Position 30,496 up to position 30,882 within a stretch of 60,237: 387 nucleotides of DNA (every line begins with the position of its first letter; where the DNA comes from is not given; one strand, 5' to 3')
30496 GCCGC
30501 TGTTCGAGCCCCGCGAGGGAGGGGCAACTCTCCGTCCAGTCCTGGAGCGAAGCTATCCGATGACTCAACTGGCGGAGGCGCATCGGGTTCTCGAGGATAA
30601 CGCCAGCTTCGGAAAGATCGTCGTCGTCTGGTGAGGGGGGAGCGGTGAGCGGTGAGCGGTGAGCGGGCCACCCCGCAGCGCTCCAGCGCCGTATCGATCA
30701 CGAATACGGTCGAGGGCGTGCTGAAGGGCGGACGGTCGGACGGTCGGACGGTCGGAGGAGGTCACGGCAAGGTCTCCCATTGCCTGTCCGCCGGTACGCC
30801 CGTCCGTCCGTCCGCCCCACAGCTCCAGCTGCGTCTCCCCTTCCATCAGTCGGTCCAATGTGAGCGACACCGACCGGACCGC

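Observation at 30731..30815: An inverted array pair sits in frame inside imuB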

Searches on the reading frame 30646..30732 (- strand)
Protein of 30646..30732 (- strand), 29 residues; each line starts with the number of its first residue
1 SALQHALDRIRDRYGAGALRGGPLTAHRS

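Call 39: search_protein_families(library=pfam, proteins=[window:30646-30732:-], max_evalue=10)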
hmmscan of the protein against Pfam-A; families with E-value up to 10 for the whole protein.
seq(29 aa): 1 family
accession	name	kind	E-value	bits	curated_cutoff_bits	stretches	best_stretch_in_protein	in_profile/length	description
PF13438.11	DUF4113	-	0.018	15.5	24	1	2-20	2-20/51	Domain of unknown function (DUF4113)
